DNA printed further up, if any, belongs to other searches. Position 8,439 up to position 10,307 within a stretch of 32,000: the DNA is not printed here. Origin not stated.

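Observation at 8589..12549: beta-PGM::T6P-phosphatase fusion translationally coupled to a GH65 phosphorylase: candidate nucleotide-sugar-independent trehalose (alpha-glucoside) synthesis module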

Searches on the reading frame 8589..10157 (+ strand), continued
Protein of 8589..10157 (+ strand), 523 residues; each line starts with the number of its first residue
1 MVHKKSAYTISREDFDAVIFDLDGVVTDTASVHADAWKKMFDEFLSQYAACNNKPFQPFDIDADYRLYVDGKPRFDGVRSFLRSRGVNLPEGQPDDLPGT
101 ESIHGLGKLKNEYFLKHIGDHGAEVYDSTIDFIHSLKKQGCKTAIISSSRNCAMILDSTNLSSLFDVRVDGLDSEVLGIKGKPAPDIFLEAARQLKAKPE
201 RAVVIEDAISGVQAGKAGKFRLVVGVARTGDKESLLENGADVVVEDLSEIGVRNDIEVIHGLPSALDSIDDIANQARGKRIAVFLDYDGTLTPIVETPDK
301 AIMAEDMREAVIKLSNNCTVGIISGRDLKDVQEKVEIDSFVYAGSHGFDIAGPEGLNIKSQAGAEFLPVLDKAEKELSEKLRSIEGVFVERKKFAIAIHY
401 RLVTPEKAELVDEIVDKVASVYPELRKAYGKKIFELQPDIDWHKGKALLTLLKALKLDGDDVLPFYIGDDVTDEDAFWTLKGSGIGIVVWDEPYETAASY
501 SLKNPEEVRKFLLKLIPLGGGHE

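Call 55: search_protein_families(library=pfam, proteins=[L015:7845-8951:+, L015:8947-9930:+, L015:10226-11545:+, L015:3775-5352:-, L028:95-3337:+, L028:3394-4065:+, L028:6400-8232:+, L065:10067-11008:+, L039:9985-11853:-, L018:10130-11272:-], max_evalue=0.00001)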
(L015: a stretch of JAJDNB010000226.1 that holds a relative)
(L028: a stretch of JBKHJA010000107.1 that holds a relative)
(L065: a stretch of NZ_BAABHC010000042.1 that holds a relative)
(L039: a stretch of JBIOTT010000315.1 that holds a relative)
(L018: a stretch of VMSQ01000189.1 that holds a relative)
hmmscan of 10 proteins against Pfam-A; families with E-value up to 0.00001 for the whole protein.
L015:7845-8951:+ (369 aa): 1 family
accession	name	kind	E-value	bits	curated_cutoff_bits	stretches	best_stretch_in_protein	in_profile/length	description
PF00676.26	E1_dh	-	6.4e-92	308.2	22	1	41-327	1-296/300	Dehydrogenase E1 component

L015:8947-9930:+ (328 aa): 2 families
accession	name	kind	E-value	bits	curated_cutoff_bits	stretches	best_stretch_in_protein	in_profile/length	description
PF02779.29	Transket_pyr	-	1.5e-43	148.9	27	1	3-178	2-173/174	Transketolase, pyrimidine binding domain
PF02780.25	Transketolase_C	-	1.2e-35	122.6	25.9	1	194-316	1-124/124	Transketolase, C-terminal domain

L015:10226-11545:+ (440 aa): 5 families
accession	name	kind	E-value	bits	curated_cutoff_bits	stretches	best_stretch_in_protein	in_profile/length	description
PF00198.28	2-oxoacid_dh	-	1.6e-79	267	23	1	206-438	4-232/232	2-oxoacid dehydrogenases acyltransferase (catalytic domain)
PF00364.28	Biotin_lipoyl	-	7.8e-23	80.5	22.1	1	3-75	1-72/73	Biotin-requiring enzyme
PF02817.22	E3_binding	-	6.5e-14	52.3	23.7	1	126-161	1-36/36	e3 binding domain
PF13533.13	Biotin_lipoyl_2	-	2.8e-11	43.4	29.8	1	48-75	3-30/32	Biotin-lipoyl like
PF13437.12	HlyD_3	-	4.1e-06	27.9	22.2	0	48-107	2-61/106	HlyD family secretion protein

L015:3775-5352:- (526 aa): 1 family
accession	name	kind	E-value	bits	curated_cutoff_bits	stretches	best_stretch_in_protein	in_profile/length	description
PF14134.11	DUF4301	-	1.7e-190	634.7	27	1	8-522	2-507/507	Domain of unknown function (DUF4301)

L028:95-3337:+ (1081 aa): 4 families
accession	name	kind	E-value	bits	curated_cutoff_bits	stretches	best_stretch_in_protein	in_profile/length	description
PF15902.12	Sortilin-Vps10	-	8.6e-33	114.2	33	1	126-250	3-114/446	Sortilin, neurotensin receptor 3,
PF02012.26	BNR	-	8.3e-14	49.7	27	0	236-246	1-11/12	BNR/Asp-box repeat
PF14870.12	PSII_BNR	-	1.7e-09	37.8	27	0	235-298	84-140/303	Photosynthesis system II assembly factor YCF48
PF13088.12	BNR_2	-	8e-07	29.1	31.4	0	227-307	131-210/277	BNR repeat-like domain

L028:3394-4065:+ (224 aa): 1 family
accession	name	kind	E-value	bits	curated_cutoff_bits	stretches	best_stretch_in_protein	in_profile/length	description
PF03167.25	UDG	-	1.6e-28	100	24.3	1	67-205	1-134/141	Uracil DNA glycosylase superfamily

L028:6400-8232:+ (611 aa): 2 families
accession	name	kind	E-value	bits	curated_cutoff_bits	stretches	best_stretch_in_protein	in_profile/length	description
PF02738.23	MoCoBD_1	-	4e-43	147.7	27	1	216-435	14-244/244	Molybdopterin cofactor-binding domain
PF20256.3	MoCoBD_2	-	1.3e-37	130.3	27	2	473-554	200-282/283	Molybdopterin cofactor-binding domain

L065:10067-11008:+ (314 aa): 1 family
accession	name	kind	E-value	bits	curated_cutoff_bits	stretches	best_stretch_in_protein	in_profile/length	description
PF00294.29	PfkB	-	1.5e-46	159.6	25.8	1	19-298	14-298/302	pfkB family carbohydrate kinase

L039:9985-11853:- (623 aa): 3 families
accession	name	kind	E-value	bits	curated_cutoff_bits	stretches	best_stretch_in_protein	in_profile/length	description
PF00128.31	Alpha-amylase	-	4.2e-21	76.1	22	1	151-240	6-94/446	Alpha amylase, catalytic domain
PF02922.24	CBM_48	-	6.7e-10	39.6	22.4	1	16-110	2-83/83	Carbohydrate-binding module 48 (Isoamylase N-terminal domain)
PF02806.24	Alpha-amylase_C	-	7.8e-10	39.4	21.2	1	530-622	7-93/95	Alpha amylase, C-terminal all-beta domain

L018:10130-11272:- (381 aa): 1 family
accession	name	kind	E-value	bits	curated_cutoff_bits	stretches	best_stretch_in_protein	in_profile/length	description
PF00924.24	MS_channel_2nd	-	9.1e-15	55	20.2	1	187-253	2-68/68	Mechanosensitive ion channel, beta-domain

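Call 65: search_protein_families(library=pfam, proteins=[L047:3077-5845:+, L065:1829-4573:+, L012:3393-5969:+, L064:3286-5406:+, L074:1962-4685:+, L062:1547-2833:-, L071:1974-3317:+], max_evalue=0.00001)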
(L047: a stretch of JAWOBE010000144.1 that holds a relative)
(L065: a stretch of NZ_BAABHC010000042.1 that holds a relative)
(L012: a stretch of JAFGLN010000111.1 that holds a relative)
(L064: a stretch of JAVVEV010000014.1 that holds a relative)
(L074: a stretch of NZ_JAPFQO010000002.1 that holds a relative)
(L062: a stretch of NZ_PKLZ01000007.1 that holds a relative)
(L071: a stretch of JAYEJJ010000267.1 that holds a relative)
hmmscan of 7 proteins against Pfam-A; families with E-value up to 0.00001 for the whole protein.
L047:3077-5845:+ (923 aa): 5 families
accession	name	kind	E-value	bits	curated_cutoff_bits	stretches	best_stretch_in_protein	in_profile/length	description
PF00122.25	E1-E2_ATPase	-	1.3e-51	175.2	28.1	1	137-330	2-181/181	E1-E2 ATPase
PF00689.26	Cation_ATPase_C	-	3e-44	151.3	27.3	1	739-911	2-175/175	Cation transporting ATPase, C-terminus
PF00690.31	Cation_ATPase_N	-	1e-18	67.2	20.4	1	30-97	2-69/69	Cation transporter/ATPase, N-terminus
PF00702.32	Hydrolase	-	2e-14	54.9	26.4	1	349-668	4-191/191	haloacid dehalogenase-like hydrolase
PF13246.12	Cation_ATPase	-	9.9e-14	51.6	21.7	1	412-494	1-90/91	Cation transport ATPase (P-type)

L065:1829-4573:+ (915 aa): 5 families
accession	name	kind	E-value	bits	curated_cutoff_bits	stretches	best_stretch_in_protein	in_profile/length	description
PF00122.25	E1-E2_ATPase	-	2.7e-49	167.6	28.1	1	115-309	1-181/181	E1-E2 ATPase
PF00689.26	Cation_ATPase_C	-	1.7e-48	165.1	27.3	1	734-904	1-175/175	Cation transporting ATPase, C-terminus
PF00690.31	Cation_ATPase_N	-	7.7e-19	67.6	20.4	1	9-75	1-68/69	Cation transporter/ATPase, N-terminus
PF00702.32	Hydrolase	-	4.8e-17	63.4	26.4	1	528-664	75-191/191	haloacid dehalogenase-like hydrolase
PF13246.12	Cation_ATPase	-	1.6e-15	57.4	21.7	1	391-485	2-91/91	Cation transport ATPase (P-type)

L012:3393-5969:+ (859 aa): 7 families
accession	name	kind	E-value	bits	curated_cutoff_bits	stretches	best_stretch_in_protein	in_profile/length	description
PF00122.25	E1-E2_ATPase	-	4.6e-49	166.8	28.1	1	80-273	2-181/181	E1-E2 ATPase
PF00689.26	Cation_ATPase_C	-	2.6e-47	161.3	27.3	1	681-853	1-175/175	Cation transporting ATPase, C-terminus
PF00702.32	Hydrolase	-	3.8e-18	67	26.4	1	499-611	93-191/191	haloacid dehalogenase-like hydrolase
PF13246.12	Cation_ATPase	-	1.1e-16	61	21.7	1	355-439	2-90/91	Cation transport ATPase (P-type)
PF00690.31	Cation_ATPase_N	-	7.3e-11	42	20.4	1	2-39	31-68/69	Cation transporter/ATPase, N-terminus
PF12710.13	HAD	-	2.9e-08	34.8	27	1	500-608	81-189/189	haloacid dehalogenase-like hydrolase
PF08282.18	Hydrolase_3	-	1.7e-06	28.4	20.9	0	583-643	195-254/255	haloacid dehalogenase-like hydrolase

L064:3286-5406:+ (707 aa): 2 families
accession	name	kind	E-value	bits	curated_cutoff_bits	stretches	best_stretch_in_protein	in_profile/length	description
PF00122.25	E1-E2_ATPase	-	2.5e-41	141.6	28.1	1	156-332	2-177/181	E1-E2 ATPase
PF00702.32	Hydrolase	-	1e-18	68.8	26.4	1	368-567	6-191/191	haloacid dehalogenase-like hydrolase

L074:1962-4685:+ (908 aa): 5 families
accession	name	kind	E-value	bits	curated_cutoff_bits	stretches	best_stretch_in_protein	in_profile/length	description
PF00122.25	E1-E2_ATPase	-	3.5e-49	167.2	28.1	1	116-308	2-180/181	E1-E2 ATPase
PF00689.26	Cation_ATPase_C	-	4.5e-48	163.8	27.3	1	732-902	1-175/175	Cation transporting ATPase, C-terminus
PF00702.32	Hydrolase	-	1.1e-18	68.7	26.4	1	487-662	41-191/191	haloacid dehalogenase-like hydrolase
PF00690.31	Cation_ATPase_N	-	6.1e-18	64.7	20.4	1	9-75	1-68/69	Cation transporter/ATPase, N-terminus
PF13246.12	Cation_ATPase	-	3.4e-16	59.5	21.7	1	391-483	2-91/91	Cation transport ATPase (P-type)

L062:1547-2833:- (429 aa): 6 families
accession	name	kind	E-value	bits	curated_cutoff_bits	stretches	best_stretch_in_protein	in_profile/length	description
PF13439.12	Glyco_transf_4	-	1.7e-35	123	28.5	1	14-181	1-169/170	Glycosyltransferase Family 4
PF00534.26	Glycos_transf_1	-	1.6e-29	103.1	26.4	1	192-354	6-168/172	Glycosyl transferases group 1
PF13692.12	Glyco_trans_1_4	-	1e-26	94.3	27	1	202-340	2-139/142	Glycosyl transferases group 1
PF13579.12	Glyco_trans_4_4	-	4.1e-21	76.4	29.7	1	15-177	1-158/158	Glycosyl transferase 4-like domain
PF20706.3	GT4-conflict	-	1.2e-08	34.8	26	1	9-331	6-335/385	Family 4 Glycosyltransferase in conflict systems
PF08323.17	Glyco_transf_5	-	7.3e-06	26.3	22.7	0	2-53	1-57/239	Starch synthase catalytic domain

L071:1974-3317:+ (448 aa): 2 families
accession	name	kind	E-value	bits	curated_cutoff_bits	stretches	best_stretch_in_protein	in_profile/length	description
PF00982.27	Glyco_transf_20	-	2.3e-138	462.3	32.5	1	3-421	51-470/473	Glycosyltransferase family 20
PF00534.26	Glycos_transf_1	-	2.8e-07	30.7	26.4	0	307-400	77-166/172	Glycosyl transferases group 1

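Call 66: find_encoding_contigs(protein=window:8589-10157:+, flank=3000, max_places=4)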
Protein window:8589-10157:+ (523 aa): 24 contigs read that carry it; 4 places shown.
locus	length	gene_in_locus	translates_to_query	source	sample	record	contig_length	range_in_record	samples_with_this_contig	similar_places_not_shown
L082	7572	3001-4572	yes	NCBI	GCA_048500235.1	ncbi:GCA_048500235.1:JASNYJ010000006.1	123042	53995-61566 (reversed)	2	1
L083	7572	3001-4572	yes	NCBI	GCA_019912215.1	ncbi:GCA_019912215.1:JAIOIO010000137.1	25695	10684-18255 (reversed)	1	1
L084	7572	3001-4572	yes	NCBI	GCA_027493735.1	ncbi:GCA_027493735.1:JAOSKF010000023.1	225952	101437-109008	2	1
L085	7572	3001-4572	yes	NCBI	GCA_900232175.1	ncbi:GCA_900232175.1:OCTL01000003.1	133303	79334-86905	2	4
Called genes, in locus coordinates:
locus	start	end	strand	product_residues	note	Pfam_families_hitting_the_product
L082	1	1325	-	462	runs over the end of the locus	PF02874:ATP-synt_ab_N, PF00006:ATP-synt_ab, PF22919:ATP-synt_VA_C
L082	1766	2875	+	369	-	PF02163:Peptidase_M50, PF00571:CBS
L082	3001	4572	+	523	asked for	PF00702:Hydrolase, PF13419:HAD_2, PF08282:Hydrolase_3 (faint), PF02358:Trehalose_PPase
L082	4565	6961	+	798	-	PF03636:Glyco_hydro_65N, PF03632:Glyco_hydro_65m, PF03633:Glyco_hydro_65C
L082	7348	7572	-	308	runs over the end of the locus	PF13701:DDE_Tnp_1_4, PF01609:DDE_Tnp_1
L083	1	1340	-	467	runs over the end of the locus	PF02874:ATP-synt_ab_N, PF00006:ATP-synt_ab, PF22919:ATP-synt_VA_C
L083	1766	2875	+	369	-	PF02163:Peptidase_M50, PF00571:CBS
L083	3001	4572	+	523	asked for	PF00702:Hydrolase, PF13419:HAD_2, PF08282:Hydrolase_3 (faint), PF02358:Trehalose_PPase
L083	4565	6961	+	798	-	PF03636:Glyco_hydro_65N, PF03632:Glyco_hydro_65m, PF03633:Glyco_hydro_65C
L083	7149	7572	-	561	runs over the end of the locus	PF00005:ABC_tran, PF02463:SMC_N (faint), PF13304:AAA_21 (faint), PF12848:ABC_tran_Xtn, PF00005:ABC_tran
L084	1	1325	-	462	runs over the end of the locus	PF02874:ATP-synt_ab_N, PF00006:ATP-synt_ab, PF22919:ATP-synt_VA_C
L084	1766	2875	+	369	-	PF02163:Peptidase_M50, PF00571:CBS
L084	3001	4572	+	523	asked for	PF00702:Hydrolase, PF13419:HAD_2, PF08282:Hydrolase_3 (faint), PF02358:Trehalose_PPase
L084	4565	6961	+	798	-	PF03636:Glyco_hydro_65N, PF03632:Glyco_hydro_65m, PF03633:Glyco_hydro_65C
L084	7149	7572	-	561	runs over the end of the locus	PF00005:ABC_tran, PF02463:SMC_N (faint), PF13304:AAA_21 (faint), PF12848:ABC_tran_Xtn, PF00005:ABC_tran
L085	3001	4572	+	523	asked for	PF00702:Hydrolase, PF13419:HAD_2, PF08282:Hydrolase_3 (faint), PF02358:Trehalose_PPase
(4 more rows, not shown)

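Call 67: find_encoding_contigs(protein=P0154, flank=10000, max_places=2)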
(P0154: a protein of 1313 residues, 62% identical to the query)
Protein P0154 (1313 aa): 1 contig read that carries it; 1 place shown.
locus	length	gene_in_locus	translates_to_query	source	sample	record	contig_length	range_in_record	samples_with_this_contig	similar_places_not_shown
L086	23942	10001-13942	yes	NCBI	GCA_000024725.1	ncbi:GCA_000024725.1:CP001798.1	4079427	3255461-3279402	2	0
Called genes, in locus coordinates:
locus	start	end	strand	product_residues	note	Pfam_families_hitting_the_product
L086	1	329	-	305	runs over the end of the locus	PF03747:ADP_ribosyl_GH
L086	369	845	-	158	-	PF01161:PBP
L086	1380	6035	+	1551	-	PF00310:GATase_2, PF04898:Glu_syn_central, PF01645:Glu_synthase, PF01493:GXGXG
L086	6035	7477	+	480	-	PF14691:Fer4_20, PF00890:FAD_binding_2 (weak), PF01266:DAO (weak), PF03486:HI0933_like (weak), PF07992:Pyr_redox_2, PF13450:NAD_binding_8, PF01593:Amino_oxidase, PF07992:Pyr_redox_2, +3 more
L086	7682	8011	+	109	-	-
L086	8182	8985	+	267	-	PF00248:Aldo_ket_red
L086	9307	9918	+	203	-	PF00474:SSF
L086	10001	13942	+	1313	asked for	PF00702:Hydrolase, PF13419:HAD_2, PF02358:Trehalose_PPase, PF03636:Glyco_hydro_65N, PF03632:Glyco_hydro_65m, PF03633:Glyco_hydro_65C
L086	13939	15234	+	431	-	PF00155:Aminotran_1_2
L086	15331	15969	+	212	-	PF01625:PMSR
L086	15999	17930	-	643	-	PF26549:Tricorn_N (faint), PF20434:BD-FAE, PF00326:Peptidase_S9, PF01738:DLH, PF07859:Abhydrolase_3 (faint)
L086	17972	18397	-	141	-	PF10025:DUF2267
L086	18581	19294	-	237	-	PF13650:Asp_protease_2, PF13975:gag-asp_proteas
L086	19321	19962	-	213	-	PF25182:NonGDSL (weak), PF00657:Lipase_GDSL, PF13472:Lipase_GDSL_2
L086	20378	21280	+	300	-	PF00561:Abhydrolase_1, PF12697:Abhydrolase_6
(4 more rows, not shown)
